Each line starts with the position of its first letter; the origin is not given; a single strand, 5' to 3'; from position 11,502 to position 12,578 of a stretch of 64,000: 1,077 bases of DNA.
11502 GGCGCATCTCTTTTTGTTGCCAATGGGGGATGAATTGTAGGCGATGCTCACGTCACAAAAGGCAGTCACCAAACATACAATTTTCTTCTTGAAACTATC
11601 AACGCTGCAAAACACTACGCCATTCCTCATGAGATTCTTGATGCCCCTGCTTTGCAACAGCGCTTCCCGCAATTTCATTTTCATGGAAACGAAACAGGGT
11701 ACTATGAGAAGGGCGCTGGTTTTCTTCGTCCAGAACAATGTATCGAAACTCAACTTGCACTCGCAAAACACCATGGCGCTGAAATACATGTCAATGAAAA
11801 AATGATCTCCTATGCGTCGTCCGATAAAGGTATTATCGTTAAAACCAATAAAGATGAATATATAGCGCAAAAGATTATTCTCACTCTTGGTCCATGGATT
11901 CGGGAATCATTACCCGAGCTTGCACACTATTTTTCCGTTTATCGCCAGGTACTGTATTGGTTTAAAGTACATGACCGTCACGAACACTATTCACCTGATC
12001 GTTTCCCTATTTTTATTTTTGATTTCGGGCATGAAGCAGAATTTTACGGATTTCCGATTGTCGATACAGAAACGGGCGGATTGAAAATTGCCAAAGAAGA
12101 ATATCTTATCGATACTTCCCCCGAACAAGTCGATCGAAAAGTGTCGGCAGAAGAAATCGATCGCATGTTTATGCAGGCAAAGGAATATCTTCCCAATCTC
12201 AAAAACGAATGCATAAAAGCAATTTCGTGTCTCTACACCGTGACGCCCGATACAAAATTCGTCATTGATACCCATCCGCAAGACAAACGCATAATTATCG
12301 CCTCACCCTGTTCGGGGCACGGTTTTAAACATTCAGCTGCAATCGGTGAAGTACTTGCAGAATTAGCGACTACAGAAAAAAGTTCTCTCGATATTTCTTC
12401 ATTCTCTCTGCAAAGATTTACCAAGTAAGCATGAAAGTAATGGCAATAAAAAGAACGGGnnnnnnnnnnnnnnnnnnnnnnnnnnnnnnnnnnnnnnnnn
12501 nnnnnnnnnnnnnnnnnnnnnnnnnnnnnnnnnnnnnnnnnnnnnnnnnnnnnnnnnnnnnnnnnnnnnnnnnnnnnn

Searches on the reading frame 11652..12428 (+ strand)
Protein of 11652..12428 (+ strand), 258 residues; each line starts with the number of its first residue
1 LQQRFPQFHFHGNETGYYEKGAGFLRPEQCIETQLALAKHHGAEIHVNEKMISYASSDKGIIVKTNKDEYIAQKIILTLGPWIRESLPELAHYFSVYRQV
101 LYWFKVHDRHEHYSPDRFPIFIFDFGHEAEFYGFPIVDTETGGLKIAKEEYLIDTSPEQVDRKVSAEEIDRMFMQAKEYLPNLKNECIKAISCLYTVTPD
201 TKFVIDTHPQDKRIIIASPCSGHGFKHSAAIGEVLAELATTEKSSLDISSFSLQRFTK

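Call 77: search_protein_families(library=pfam, proteins=[window:11652-12428:+], max_evalue=0.1)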
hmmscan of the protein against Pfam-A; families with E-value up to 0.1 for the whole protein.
window:11652-12428:+ (258 aa): 2 families
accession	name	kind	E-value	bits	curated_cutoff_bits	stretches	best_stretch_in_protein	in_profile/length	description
PF01266.30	DAO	-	4.1e-24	86.2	27.9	1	3-238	126-353/353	FAD dependent oxidoreductase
PF13738.12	Pyr_redox_3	-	0.011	15.4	30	1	36-82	89-135/305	Pyridine nucleotide-disulphide oxidoreductase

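Call 78: search_protein_families(library=ncbifam, proteins=[window:11652-12428:+], max_evalue=0.01)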
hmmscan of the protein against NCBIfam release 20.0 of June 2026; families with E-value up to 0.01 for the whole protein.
window:11652-12428:+ (258 aa): 7 families
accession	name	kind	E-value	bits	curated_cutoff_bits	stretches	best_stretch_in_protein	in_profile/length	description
NF008425.0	PRK11259.1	equivalog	1.6e-83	280.8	257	1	2-257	124-376/377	N-methyl-L-tryptophan oxidase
TIGR01377.1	soxA_mon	subfamily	8.4e-51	172.9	479.65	1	2-257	119-376/381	amino oxidase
TIGR02352.1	thiamin_ThiO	equivalog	1.7e-08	34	250.8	2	155-240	260-348/351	glycine oxidase ThiO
TIGR03329.1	Phn_aa_oxid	hypoth_equivalog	0.001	18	632.8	1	13-91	168-245/460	putative aminophosphonate oxidoreductase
TIGR01373.1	soxB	subfamily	0.003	16.5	529.45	1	168-257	311-400/407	sarcosine oxidase subunit beta family protein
TIGR03197.1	MnmC_Cterm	equivalog_domain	0.0035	16.5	174.2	1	12-80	132-200/400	FAD-dependent 5-carboxymethylaminomethyl-2-thiouridine(34) oxidoreductase MnmC1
NF007123.0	PRK09564.1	equivalog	0.0065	15.2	458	0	39-80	202-243/444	CoA-disulfide reductase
